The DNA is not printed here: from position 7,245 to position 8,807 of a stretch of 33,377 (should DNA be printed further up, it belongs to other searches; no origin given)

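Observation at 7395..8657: HydS-like [FeFe]-hydrogenase homolog: all four H-cluster cysteines retained, proton-relay Cys and both conserved Met replaced, extra Cx2Cx4Cx16C motif, no PAS domain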

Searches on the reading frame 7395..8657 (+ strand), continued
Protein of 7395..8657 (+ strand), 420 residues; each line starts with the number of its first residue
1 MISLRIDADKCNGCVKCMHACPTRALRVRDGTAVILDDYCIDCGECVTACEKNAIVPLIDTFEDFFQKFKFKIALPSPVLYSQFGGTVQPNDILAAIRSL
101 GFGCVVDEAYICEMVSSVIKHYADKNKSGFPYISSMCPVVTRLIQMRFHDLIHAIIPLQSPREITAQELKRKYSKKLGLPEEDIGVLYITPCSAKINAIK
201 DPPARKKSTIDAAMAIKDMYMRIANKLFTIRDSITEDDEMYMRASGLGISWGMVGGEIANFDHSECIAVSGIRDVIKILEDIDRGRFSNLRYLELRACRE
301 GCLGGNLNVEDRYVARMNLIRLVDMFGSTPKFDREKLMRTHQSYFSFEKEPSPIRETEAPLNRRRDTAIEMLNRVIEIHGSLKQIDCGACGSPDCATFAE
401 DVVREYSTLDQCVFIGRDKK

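Call 10: find_homologous_proteins(query=window:7395-8657:+, max_evalue=1e-10)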
Query window:7395-8657:+ (420 aa): 1851 proteins with E <= 1e-10 among 4433 candidates; the best 120 are listed.
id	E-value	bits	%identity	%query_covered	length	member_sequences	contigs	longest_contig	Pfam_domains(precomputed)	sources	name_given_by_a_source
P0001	1.1e-285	965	100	100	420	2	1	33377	PF14697.12,PF02906.20,PF04060.19,PF12837.13,PF00037.33,PF12838.13,PF13237.12,PF13187.12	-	-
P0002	1.1e-174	599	65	95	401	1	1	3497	PF02906.20,PF04060.19,PF12837.13,PF13187.12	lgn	-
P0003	9.1e-169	580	62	99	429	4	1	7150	PF14697.12,PF02906.20,PF04060.19,PF12837.13,PF00037.33,PF12838.13,PF13237.12,PF13187.12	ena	-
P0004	3.3e-122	426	47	99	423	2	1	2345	PF14697.12,PF02906.20,PF12797.13,PF04060.19,PF12837.13,PF00037.33,PF13484.12,PF12838.13,PF25160.2,PF13237.12,PF13187.12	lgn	-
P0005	1.3e-118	415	46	100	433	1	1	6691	PF14697.12,PF17179.10,PF02906.20,PF12797.13,PF04060.19,PF12837.13,PF00037.33,PF12838.13,PF25160.2,PF13237.12,PF13187.12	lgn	-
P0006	9.7e-118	412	46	100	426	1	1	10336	PF14697.12,PF02906.20,PF12797.13,PF04060.19,PF12837.13,PF00037.33,PF13484.12,PF12838.13,PF25160.2,PF13237.12,PF13187.12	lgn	-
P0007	4.8e-117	409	46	99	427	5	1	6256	PF14697.12,PF02906.20,PF12797.13,PF04060.19,PF12837.13,PF00037.33,PF13484.12,PF12838.13,PF25160.2,PF13237.12,PF13187.12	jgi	-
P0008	2.6e-116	407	46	98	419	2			PF14697.12,PF02906.20,PF04060.19,PF12837.13,PF00037.33,PF12838.13,PF13237.12,PF13187.12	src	-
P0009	6.8e-116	406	45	99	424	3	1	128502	PF14697.12,PF02906.20,PF04060.19,PF12837.13,PF00037.33,PF12838.13,PF13237.12,PF13187.12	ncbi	ncbi:MAG: [Fe-Fe] hydrogenase large subunit C-terminal domain-containing protein [bacterium]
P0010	6.4e-115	402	45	98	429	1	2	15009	PF14697.12,PF02906.20,PF12797.13,PF04060.19,PF12837.13,PF00037.33,PF13484.12,PF12838.13,PF25160.2,PF13237.12,PF13187.12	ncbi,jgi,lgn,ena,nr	ncbi:ferredoxin [candidate division KSB1 bacterium]|nr:MAG: ferredoxin [candidate division KSB1 bact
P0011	7.0e-115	402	44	99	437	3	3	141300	PF14697.12,PF17179.10,PF02906.20,PF04060.19,PF12837.13,PF00037.33,PF13484.12,PF12838.13,PF25160.2,PF13237.12,PF13187.12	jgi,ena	-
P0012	8.1e-115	402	44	98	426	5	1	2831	PF14697.12,PF17179.10,PF02906.20,PF04060.19,PF12837.13,PF00037.33,PF12838.13,PF25160.2,PF13237.12,PF13187.12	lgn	-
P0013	8.5e-115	402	44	98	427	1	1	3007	PF14697.12,PF02906.20,PF04060.19,PF12837.13,PF00037.33,PF12838.13,PF13237.12,PF13187.12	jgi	jgi:iron only hydrogenase large subunit-like protein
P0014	1.0e-114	402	44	99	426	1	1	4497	PF14697.12,PF02906.20,PF04060.19,PF12837.13,PF00037.33,PF12838.13,PF25160.2,PF13237.12,PF13187.12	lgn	-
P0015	1.6e-114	401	44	99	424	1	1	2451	PF14697.12,PF17179.10,PF02906.20,PF04060.19,PF12837.13,PF00037.33,PF12838.13,PF25160.2,PF13237.12,PF13187.12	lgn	-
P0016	4.4e-114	400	44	99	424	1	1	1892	PF14697.12,PF17179.10,PF02906.20,PF12797.13,PF04060.19,PF12837.13,PF00037.33,PF12838.13,PF25160.2,PF13237.12,PF13187.12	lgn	-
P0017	4.8e-114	400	44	99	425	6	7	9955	PF14697.12,PF02906.20,PF12797.13,PF04060.19,PF12837.13,PF00037.33,PF13484.12,PF12838.13,PF25160.2,PF13237.12,PF13187.12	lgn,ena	-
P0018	5.0e-114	400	44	99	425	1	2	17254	PF14697.12,PF17179.10,PF02906.20,PF04060.19,PF12837.13,PF00037.33,PF12838.13,PF25160.2,PF13237.12,PF13187.12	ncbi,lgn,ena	-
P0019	9.2e-114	399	44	99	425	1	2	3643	PF14697.12,PF17179.10,PF02906.20,PF04060.19,PF12837.13,PF00037.33,PF12838.13,PF25160.2,PF13237.12,PF13187.12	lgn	-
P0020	1.5e-113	398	46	98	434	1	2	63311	PF14697.12,PF02906.20,PF12797.13,PF04060.19,PF12837.13,PF00037.33,PF12838.13,PF25160.2,PF13237.12,PF13187.12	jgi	jgi:iron only hydrogenase large subunit-like protein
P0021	1.5e-113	398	46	98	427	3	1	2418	PF14697.12,PF02906.20,PF12797.13,PF04060.19,PF12837.13,PF00037.33,PF13484.12,PF12838.13,PF25160.2,PF13237.12,PF13187.12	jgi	jgi:iron only hydrogenase large subunit-like protein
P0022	1.7e-113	398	45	99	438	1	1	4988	PF02906.20,PF04060.19,PF12837.13,PF00037.33,PF13484.12,PF12838.13,PF25160.2,PF13237.12,PF13187.12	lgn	-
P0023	2.0e-113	397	43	99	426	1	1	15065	PF14697.12,PF17179.10,PF02906.20,PF04060.19,PF12837.13,PF00037.33,PF12838.13,PF25160.2,PF13237.12,PF13187.12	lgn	-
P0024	5.3e-113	396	44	99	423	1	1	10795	PF02906.20,PF04060.19,PF12837.13,PF00037.33,PF12838.13,PF25160.2,PF13237.12,PF13187.12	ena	-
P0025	1.0e-112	395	45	98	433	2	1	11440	PF14697.12,PF02906.20,PF04060.19,PF12837.13,PF00037.33,PF13484.12,PF12838.13,PF25160.2,PF13237.12,PF13187.12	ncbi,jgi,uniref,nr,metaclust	ncbi:hypothetical protein AMJ52_05875 [candidate division TA06 bacterium DG_78]|uniref:Ferredoxin n=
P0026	1.1e-112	395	44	98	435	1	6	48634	PF14697.12,PF02906.20,PF12797.13,PF04060.19,PF12837.13,PF00037.33,PF13484.12,PF12838.13,PF25160.2,PF13237.12,PF13187.12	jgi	jgi:iron only hydrogenase large subunit-like protein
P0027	1.1e-112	395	44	99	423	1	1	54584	PF02906.20,PF04060.19,PF12837.13,PF00037.33,PF12838.13,PF25160.2,PF13237.12,PF13187.12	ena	-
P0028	1.5e-112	395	44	99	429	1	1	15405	PF14697.12,PF02906.20,PF12797.13,PF04060.19,PF12837.13,PF00037.33,PF13484.12,PF12838.13,PF25160.2,PF13237.12,PF13187.12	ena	-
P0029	1.6e-112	395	45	98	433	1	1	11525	PF14697.12,PF02906.20,PF12797.13,PF04060.19,PF12837.13,PF00037.33,PF13484.12,PF12838.13,PF25160.2,PF13237.12,PF13187.12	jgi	jgi:iron only hydrogenase large subunit-like protein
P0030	1.7e-112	394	44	100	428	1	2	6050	PF14697.12,PF02906.20,PF04060.19,PF12837.13,PF00037.33,PF12838.13,PF25160.2,PF13237.12,PF13187.12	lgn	-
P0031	2.3e-112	394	43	99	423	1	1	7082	PF14697.12,PF17179.10,PF02906.20,PF04060.19,PF12837.13,PF00037.33,PF12838.13,PF13237.12,PF13187.12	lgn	-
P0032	3.3e-112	394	44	99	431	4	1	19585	PF14697.12,PF02906.20,PF12797.13,PF04060.19,PF12837.13,PF00037.33,PF13484.12,PF12838.13,PF25160.2,PF13237.12,PF13187.12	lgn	-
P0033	5.7e-112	393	44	99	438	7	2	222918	PF02906.20,PF04060.19,PF12837.13,PF00037.33,PF12838.13,PF25160.2,PF13237.12,PF13187.12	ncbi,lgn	-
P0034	6.0e-112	393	45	98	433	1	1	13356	PF14697.12,PF02906.20,PF12797.13,PF04060.19,PF12837.13,PF00037.33,PF13484.12,PF12838.13,PF25160.2,PF13237.12,PF13187.12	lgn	-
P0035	7.1e-112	392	44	99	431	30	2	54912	PF14697.12,PF02906.20,PF12797.13,PF04060.19,PF12837.13,PF00037.33,PF13484.12,PF12838.13,PF25160.2,PF13237.12,PF13187.12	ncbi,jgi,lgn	-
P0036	7.7e-112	392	43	98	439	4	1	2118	PF14697.12,PF02906.20,PF04060.19,PF12837.13,PF00037.33,PF13484.12,PF12838.13,PF25160.2,PF13237.12,PF13187.12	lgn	-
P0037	9.6e-112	392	43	99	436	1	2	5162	PF14697.12,PF02906.20,PF12797.13,PF04060.19,PF12837.13,PF00037.33,PF13484.12,PF12838.13,PF25160.2,PF13237.12,PF13187.12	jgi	-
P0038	1.2e-111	392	44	98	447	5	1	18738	PF02906.20,PF04060.19,PF12837.13,PF00037.33,PF12838.13,PF25160.2,PF13237.12,PF13187.12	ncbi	-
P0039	1.5e-111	391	44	98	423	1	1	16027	PF14697.12,PF02906.20,PF12797.13,PF04060.19,PF12837.13,PF00037.33,PF13484.12,PF12838.13,PF25160.2,PF13237.12,PF13187.12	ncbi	-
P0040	1.5e-111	391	43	98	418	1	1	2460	PF14697.12,PF02906.20,PF04060.19,PF12837.13,PF00037.33,PF13484.12,PF12838.13,PF25160.2,PF13237.12,PF13187.12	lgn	-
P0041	1.5e-111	391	46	99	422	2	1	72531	PF14697.12,PF12837.13,PF13484.12,PF12838.13,PF12800.13,PF02906.20,PF12797.13,PF04060.19,PF00037.33,PF25160.2,PF13237.12,PF13187.12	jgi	-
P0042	1.7e-111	391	44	99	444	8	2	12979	PF14697.12,PF02906.20,PF04060.19,PF12837.13,PF00037.33,PF13484.12,PF12838.13,PF25160.2,PF13237.12,PF13187.12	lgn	-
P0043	2.4e-111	391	44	99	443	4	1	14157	PF02906.20,PF04060.19,PF12837.13,PF00037.33,PF13484.12,PF12838.13,PF25160.2,PF13237.12,PF13187.12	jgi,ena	jgi:Na+-translocating ferredoxin:NAD+ oxidoreductase RNF subunit RnfB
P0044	4.9e-111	390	43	99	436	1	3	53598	PF14697.12,PF02906.20,PF12797.13,PF04060.19,PF12837.13,PF00037.33,PF13484.12,PF12838.13,PF25160.2,PF13237.12,PF13187.12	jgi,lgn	jgi:iron only hydrogenase large subunit-like protein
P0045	5.6e-111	389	45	99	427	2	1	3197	PF14697.12,PF02906.20,PF12797.13,PF04060.19,PF12837.13,PF00037.33,PF13484.12,PF12838.13,PF25160.2,PF13237.12,PF13187.12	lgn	-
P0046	9.4e-111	389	44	99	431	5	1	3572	PF14697.12,PF02906.20,PF12797.13,PF04060.19,PF12837.13,PF00037.33,PF13484.12,PF12838.13,PF25160.2,PF13237.12,PF13187.12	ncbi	-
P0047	9.4e-111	389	43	99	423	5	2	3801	PF14697.12,PF17179.10,PF02906.20,PF04060.19,PF12837.13,PF00037.33,PF12838.13,PF25160.2,PF13237.12,PF13187.12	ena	-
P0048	1.0e-110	389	43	100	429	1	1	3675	PF14697.12,PF02906.20,PF12797.13,PF04060.19,PF12837.13,PF00037.33,PF13484.12,PF12838.13,PF25160.2,PF13237.12,PF13187.12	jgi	jgi:iron only hydrogenase large subunit-like protein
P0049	1.2e-110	388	45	99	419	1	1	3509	PF14697.12,PF02906.20,PF04060.19,PF00037.33,PF12838.13,PF13237.12,PF13187.12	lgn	-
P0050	1.4e-110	388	43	100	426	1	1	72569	PF14697.12,PF02906.20,PF12797.13,PF04060.19,PF12837.13,PF00037.33,PF13484.12,PF12838.13,PF25160.2,PF13237.12,PF13187.12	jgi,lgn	-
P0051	1.5e-110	388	43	100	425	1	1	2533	PF14697.12,PF02906.20,PF04060.19,PF12837.13,PF00037.33,PF13484.12,PF12838.13,PF25160.2,PF13237.12,PF13187.12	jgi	jgi:iron only hydrogenase large subunit-like protein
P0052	1.9e-110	388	43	99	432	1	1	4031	PF14697.12,PF02906.20,PF04060.19,PF12837.13,PF00037.33,PF13484.12,PF12838.13,PF25160.2,PF13237.12,PF13187.12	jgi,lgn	jgi:iron only hydrogenase large subunit-like protein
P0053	1.9e-110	388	43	99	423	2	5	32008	PF14697.12,PF02906.20,PF12797.13,PF04060.19,PF12837.13,PF00037.33,PF13484.12,PF12838.13,PF25160.2,PF13237.12,PF13187.12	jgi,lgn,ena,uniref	jgi:iron only hydrogenase large subunit-like protein|uniref:4Fe-4S dicluster domain-containing prote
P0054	2.1e-110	388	44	99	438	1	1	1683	PF14697.12,PF02906.20,PF04060.19,PF12837.13,PF00037.33,PF13484.12,PF12838.13,PF25160.2,PF13237.12,PF13187.12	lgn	-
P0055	2.4e-110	387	43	99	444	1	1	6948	PF14697.12,PF02906.20,PF04060.19,PF12837.13,PF00037.33,PF13484.12,PF12838.13,PF25160.2,PF13237.12,PF13187.12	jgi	jgi:iron only hydrogenase large subunit-like protein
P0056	2.5e-110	387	43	100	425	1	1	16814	PF14697.12,PF02906.20,PF04060.19,PF12837.13,PF00037.33,PF13484.12,PF12838.13,PF25160.2,PF13237.12,PF13187.12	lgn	-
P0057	2.7e-110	387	44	100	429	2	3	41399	PF14697.12,PF02906.20,PF12797.13,PF04060.19,PF12837.13,PF00037.33,PF13484.12,PF12838.13,PF25160.2,PF13237.12,PF13187.12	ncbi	-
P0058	2.9e-110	387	44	99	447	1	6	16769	PF14697.12,PF02906.20,PF04060.19,PF12837.13,PF00037.33,PF13484.12,PF12838.13,PF25160.2,PF13237.12,PF13187.12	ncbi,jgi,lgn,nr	ncbi:MAG: 4Fe-4S dicluster domain-containing protein [Ignavibacteria bacterium]|nr:4Fe-4S dicluster 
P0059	3.2e-110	387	44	99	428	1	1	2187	PF14697.12,PF02906.20,PF04060.19,PF12837.13,PF00037.33,PF13484.12,PF12838.13,PF25160.2,PF13237.12,PF13187.12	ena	-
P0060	3.4e-110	387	44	98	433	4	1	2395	PF14697.12,PF02906.20,PF12797.13,PF04060.19,PF12837.13,PF00037.33,PF13484.12,PF12838.13,PF25160.2,PF13237.12,PF13187.12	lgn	-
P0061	4.8e-110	386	45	98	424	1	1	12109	PF14697.12,PF02906.20,PF12797.13,PF04060.19,PF12837.13,PF00037.33,PF13484.12,PF12838.13,PF25160.2,PF13237.12,PF13187.12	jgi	jgi:iron only hydrogenase large subunit-like protein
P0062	5.0e-110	386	43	100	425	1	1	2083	PF14697.12,PF02906.20,PF04060.19,PF12837.13,PF00037.33,PF13484.12,PF12838.13,PF25160.2,PF13237.12,PF13187.12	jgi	jgi:iron only hydrogenase large subunit-like protein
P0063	5.3e-110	386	43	98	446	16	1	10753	PF14697.12,PF02906.20,PF04060.19,PF12837.13,PF00037.33,PF12838.13,PF25160.2,PF13237.12,PF13187.12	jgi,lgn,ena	-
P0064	6.6e-110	386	43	98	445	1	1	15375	PF14697.12,PF02906.20,PF04060.19,PF12837.13,PF00037.33,PF13484.12,PF12838.13,PF25160.2,PF13237.12,PF13187.12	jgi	jgi:iron only hydrogenase large subunit-like protein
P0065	7.9e-110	386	43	99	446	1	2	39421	PF14697.12,PF02906.20,PF04060.19,PF12837.13,PF00037.33,PF13484.12,PF12838.13,PF25160.2,PF13237.12,PF13187.12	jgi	jgi:Na+-translocating ferredoxin:NAD+ oxidoreductase RNF subunit RnfB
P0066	8.4e-110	386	43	100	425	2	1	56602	PF14697.12,PF02906.20,PF04060.19,PF12837.13,PF00037.33,PF13484.12,PF12838.13,PF25160.2,PF13237.12,PF13187.12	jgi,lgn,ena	-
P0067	9.1e-110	385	44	98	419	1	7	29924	PF02906.20,PF04060.19,PF12837.13,PF00037.33,PF13484.12,PF12838.13,PF25160.2,PF13237.12,PF13187.12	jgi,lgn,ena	jgi:Fe-S-cluster-containing hydrogenase component 2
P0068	9.4e-110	385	44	98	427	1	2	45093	PF14697.12,PF02906.20,PF12797.13,PF04060.19,PF12837.13,PF00037.33,PF13484.12,PF12838.13,PF25160.2,PF13237.12,PF13187.12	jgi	jgi:iron only hydrogenase large subunit-like protein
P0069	9.4e-110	385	44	98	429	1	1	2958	PF14697.12,PF02906.20,PF12797.13,PF04060.19,PF12837.13,PF00037.33,PF13484.12,PF12838.13,PF25160.2,PF13237.12,PF13187.12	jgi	jgi:iron only hydrogenase large subunit-like protein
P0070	1.0e-109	385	44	98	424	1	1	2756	PF14697.12,PF02906.20,PF12797.13,PF04060.19,PF12837.13,PF00037.33,PF13484.12,PF12838.13,PF25160.2,PF13237.12,PF13187.12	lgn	-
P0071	1.0e-109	385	44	98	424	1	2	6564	PF14697.12,PF02906.20,PF12797.13,PF04060.19,PF12837.13,PF00037.33,PF13484.12,PF12838.13,PF25160.2,PF13237.12,PF13187.12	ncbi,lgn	ncbi:MAG: [Fe-Fe] hydrogenase large subunit C-terminal domain-containing protein [candidate division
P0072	1.1e-109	385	44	98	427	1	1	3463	PF14697.12,PF02906.20,PF12797.13,PF04060.19,PF12837.13,PF00037.33,PF13484.12,PF12838.13,PF25160.2,PF13237.12,PF13187.12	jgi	jgi:iron only hydrogenase large subunit-like protein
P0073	1.1e-109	385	44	98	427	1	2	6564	PF14697.12,PF02906.20,PF12797.13,PF04060.19,PF12837.13,PF00037.33,PF13484.12,PF12838.13,PF25160.2,PF13237.12,PF13187.12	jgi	jgi:iron only hydrogenase large subunit-like protein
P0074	1.1e-109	385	43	99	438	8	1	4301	PF14697.12,PF02906.20,PF12797.13,PF04060.19,PF12837.13,PF00037.33,PF13484.12,PF12838.13,PF25160.2,PF13237.12,PF13187.12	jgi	jgi:iron only hydrogenase large subunit-like protein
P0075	1.6e-109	385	44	99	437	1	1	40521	PF02906.20,PF04060.19,PF12837.13,PF00037.33,PF13484.12,PF12838.13,PF25160.2,PF13237.12,PF13187.12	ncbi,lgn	-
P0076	1.8e-109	385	44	98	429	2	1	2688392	PF14697.12,PF02906.20,PF04060.19,PF12837.13,PF00037.33,PF13484.12,PF12838.13,PF25160.2,PF13237.12,PF13187.12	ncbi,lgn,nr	ncbi:MAG: 4Fe-4S dicluster domain-containing protein [candidate division WOR-3 bacterium]|nr:MAG: 4F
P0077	2.4e-109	384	43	99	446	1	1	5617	PF14697.12,PF02906.20,PF04060.19,PF12837.13,PF00037.33,PF13484.12,PF12838.13,PF25160.2,PF13237.12,PF13183.12,PF13187.12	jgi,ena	-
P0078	2.7e-109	384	43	100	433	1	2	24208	PF14697.12,PF02906.20,PF04060.19,PF12837.13,PF00037.33,PF12838.13,PF25160.2,PF13237.12,PF13187.12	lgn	-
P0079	3.0e-109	384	44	96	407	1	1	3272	PF02906.20,PF04060.19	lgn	-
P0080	3.1e-109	384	44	98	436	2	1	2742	PF02906.20,PF04060.19,PF12837.13,PF00037.33,PF13484.12,PF12838.13,PF25160.2,PF13237.12,PF13187.12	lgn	-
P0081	4.9e-109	383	43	99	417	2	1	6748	PF02906.20,PF04060.19,PF12837.13,PF00037.33,PF12838.13,PF25160.2,PF13237.12,PF13187.12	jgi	jgi:iron only hydrogenase large subunit-like protein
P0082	6.2e-109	383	43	99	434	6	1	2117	PF14697.12,PF02906.20,PF12797.13,PF04060.19,PF12837.13,PF00037.33,PF13484.12,PF12838.13,PF25160.2,PF13237.12,PF13187.12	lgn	-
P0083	8.1e-109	382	42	100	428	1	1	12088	PF14697.12,PF02906.20,PF04060.19,PF12837.13,PF00037.33,PF13484.12,PF12838.13,PF25160.2,PF13237.12,PF13187.12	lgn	-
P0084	9.3e-109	382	43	99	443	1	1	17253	PF14697.12,PF02906.20,PF04060.19,PF12837.13,PF00037.33,PF13484.12,PF12838.13,PF25160.2,PF13237.12,PF13187.12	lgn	-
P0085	1.1e-108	382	43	99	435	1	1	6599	PF14697.12,PF02906.20,PF04060.19,PF12837.13,PF00037.33,PF13484.12,PF12838.13,PF25160.2,PF13237.12,PF13187.12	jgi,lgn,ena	-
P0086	1.2e-108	382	45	98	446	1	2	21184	PF02906.20,PF04060.19,PF12837.13,PF00037.33,PF13484.12,PF12838.13,PF25160.2,PF13237.12,PF13187.12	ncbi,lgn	-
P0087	1.4e-108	382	43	98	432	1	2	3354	PF14697.12,PF02906.20,PF04060.19,PF12837.13,PF00037.33,PF13484.12,PF12838.13,PF13237.12,PF13187.12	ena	-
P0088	1.4e-108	382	42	98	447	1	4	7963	PF14697.12,PF02906.20,PF04060.19,PF12837.13,PF00037.33,PF13484.12,PF12838.13,PF13237.12,PF13187.12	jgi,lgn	jgi:iron only hydrogenase large subunit-like protein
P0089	1.4e-108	382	43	98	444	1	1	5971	PF02906.20,PF04060.19,PF12837.13,PF00037.33,PF12838.13,PF25160.2,PF13237.12,PF13187.12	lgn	-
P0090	1.5e-108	381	44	98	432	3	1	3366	PF14697.12,PF02906.20,PF04060.19,PF12837.13,PF00037.33,PF13484.12,PF12838.13,PF25160.2,PF13237.12,PF13187.12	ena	-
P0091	1.9e-108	381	43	99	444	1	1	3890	PF02906.20,PF04060.19,PF12837.13,PF00037.33,PF12838.13,PF25160.2,PF13237.12,PF13187.12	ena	-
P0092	1.9e-108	381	43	98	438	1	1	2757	PF14697.12,PF02906.20,PF12797.13,PF04060.19,PF12837.13,PF00037.33,PF13484.12,PF12838.13,PF25160.2,PF13237.12,PF13187.12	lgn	-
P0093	1.9e-108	381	43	98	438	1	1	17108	PF14697.12,PF02906.20,PF12797.13,PF04060.19,PF12837.13,PF00037.33,PF13484.12,PF12838.13,PF25160.2,PF13237.12,PF13187.12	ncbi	-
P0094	2.2e-108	381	44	100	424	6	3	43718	PF14697.12,PF02906.20,PF12797.13,PF04060.19,PF12837.13,PF00037.33,PF13484.12,PF12838.13,PF13237.12,PF13187.12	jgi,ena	-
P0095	2.5e-108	381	44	98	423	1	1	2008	PF14697.12,PF02906.20,PF12797.13,PF04060.19,PF12837.13,PF00037.33,PF13484.12,PF12838.13,PF13237.12,PF13187.12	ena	-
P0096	2.7e-108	381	44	99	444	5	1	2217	PF14697.12,PF02906.20,PF04060.19,PF12837.13,PF00037.33,PF12838.13,PF25160.2,PF13237.12,PF13187.12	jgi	jgi:iron only hydrogenase large subunit-like protein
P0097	2.8e-108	381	43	99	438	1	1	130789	PF14697.12,PF02906.20,PF12797.13,PF04060.19,PF12837.13,PF00037.33,PF13484.12,PF12838.13,PF25160.2,PF13237.12,PF13187.12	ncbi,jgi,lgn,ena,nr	ncbi:MAG: 4Fe-4S dicluster domain-containing protein [candidate division WOR-3 bacterium]|nr:4Fe-4S 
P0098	2.9e-108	381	42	99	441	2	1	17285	PF14697.12,PF02906.20,PF04060.19,PF12837.13,PF00037.33,PF12838.13,PF25160.2,PF13237.12,PF13187.12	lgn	-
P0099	3.5e-108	380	43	99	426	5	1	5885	PF14697.12,PF02906.20,PF04060.19,PF12837.13,PF00037.33,PF12838.13,PF13237.12,PF13187.12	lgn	-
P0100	4.2e-108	380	44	99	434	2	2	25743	PF02906.20,PF04060.19,PF12837.13,PF00037.33,PF13484.12,PF12838.13,PF13237.12,PF13187.12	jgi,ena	-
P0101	4.5e-108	380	44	98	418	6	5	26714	PF14697.12,PF02906.20,PF04060.19,PF12837.13,PF00037.33,PF13484.12,PF12838.13,PF25160.2,PF13237.12,PF13187.12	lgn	-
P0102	4.6e-108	380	42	98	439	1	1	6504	PF14697.12,PF02906.20,PF04060.19,PF12837.13,PF00037.33,PF13484.12,PF12838.13,PF25160.2,PF13237.12,PF13187.12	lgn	-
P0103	4.8e-108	380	43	96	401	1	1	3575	PF02906.20,PF04060.19,PF00037.33,PF13187.12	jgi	jgi:iron only hydrogenase large subunit-like protein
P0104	5.0e-108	380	45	98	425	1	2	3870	PF14697.12,PF02906.20,PF04060.19,PF12837.13,PF00037.33,PF13484.12,PF12838.13,PF25160.2,PF13237.12,PF13187.12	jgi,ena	-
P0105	5.9e-108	380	43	98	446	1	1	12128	PF14697.12,PF02906.20,PF04060.19,PF12837.13,PF00037.33,PF13484.12,PF12838.13,PF25160.2,PF13237.12,PF13183.12,PF13187.12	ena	-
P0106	7.6e-108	379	43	99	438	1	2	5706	PF14697.12,PF02906.20,PF12797.13,PF04060.19,PF12837.13,PF00037.33,PF13484.12,PF12838.13,PF25160.2,PF13237.12,PF13187.12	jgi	jgi:iron only hydrogenase large subunit-like protein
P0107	8.1e-108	379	43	99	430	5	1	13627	PF14697.12,PF02906.20,PF04060.19,PF12837.13,PF00037.33,PF12838.13,PF25160.2,PF13237.12,PF13187.12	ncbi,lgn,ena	-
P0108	8.3e-108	379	44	95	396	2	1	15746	PF02906.20,PF04060.19,PF12837.13,PF00037.33,PF13484.12,PF12838.13,PF13187.12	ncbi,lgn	-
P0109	8.6e-108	379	42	99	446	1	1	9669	PF14697.12,PF02906.20,PF04060.19,PF12837.13,PF00037.33,PF12838.13,PF25160.2,PF13237.12,PF13187.12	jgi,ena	-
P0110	8.7e-108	379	42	100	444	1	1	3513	PF02906.20,PF04060.19,PF12837.13,PF00037.33,PF13484.12,PF12838.13,PF25160.2,PF13237.12,PF13187.12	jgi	jgi:Fe-S-cluster-containing hydrogenase component 2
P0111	1.0e-107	379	43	100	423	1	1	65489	PF14697.12,PF02906.20,PF12797.13,PF04060.19,PF12837.13,PF00037.33,PF13484.12,PF12838.13,PF25160.2,PF13237.12,PF13187.12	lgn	-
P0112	1.1e-107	379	42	99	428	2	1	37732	PF14697.12,PF02906.20,PF04060.19,PF12837.13,PF00037.33,PF12838.13,PF13237.12,PF13187.12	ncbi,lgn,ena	-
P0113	1.1e-107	379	43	98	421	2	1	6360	PF14697.12,PF02906.20,PF12797.13,PF04060.19,PF12837.13,PF00037.33,PF13484.12,PF12838.13,PF13237.12,PF13187.12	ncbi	ncbi:MAG: [Fe-Fe] hydrogenase large subunit C-terminal domain-containing protein [bacterium]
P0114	1.1e-107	379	43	99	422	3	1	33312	PF14697.12,PF02906.20,PF12797.13,PF04060.19,PF12837.13,PF00037.33,PF13484.12,PF12838.13,PF25160.2,PF13237.12,PF13187.12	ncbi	ncbi:MAG: [Fe-Fe] hydrogenase large subunit C-terminal domain-containing protein [bacterium]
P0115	1.2e-107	379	42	99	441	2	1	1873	PF02906.20,PF04060.19,PF12837.13,PF00037.33,PF13484.12,PF12838.13,PF13237.12,PF13187.12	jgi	jgi:Na+-translocating ferredoxin:NAD+ oxidoreductase RNF subunit RnfB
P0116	1.3e-107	378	43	98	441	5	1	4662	PF14697.12,PF02906.20,PF12797.13,PF04060.19,PF12837.13,PF00037.33,PF13484.12,PF12838.13,PF25160.2,PF13237.12,PF13187.12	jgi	jgi:iron only hydrogenase large subunit-like protein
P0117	1.4e-107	378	43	100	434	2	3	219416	PF14697.12,PF02906.20,PF12797.13,PF04060.19,PF12837.13,PF00037.33,PF13484.12,PF12838.13,PF13237.12,PF13187.12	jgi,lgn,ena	-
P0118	1.5e-107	378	43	95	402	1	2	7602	PF02906.20,PF04060.19,PF00037.33,PF13187.12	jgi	jgi:iron only hydrogenase large subunit-like protein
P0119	1.6e-107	378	43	99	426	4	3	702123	PF14697.12,PF02906.20,PF12797.13,PF04060.19,PF12837.13,PF00037.33,PF13484.12,PF12838.13,PF25160.2,PF13237.12,PF13187.12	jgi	jgi:iron only hydrogenase large subunit-like protein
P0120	1.6e-107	378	44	98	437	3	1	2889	PF02906.20,PF04060.19,PF12837.13,PF00037.33,PF12838.13,PF25160.2,PF13237.12,PF13187.12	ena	-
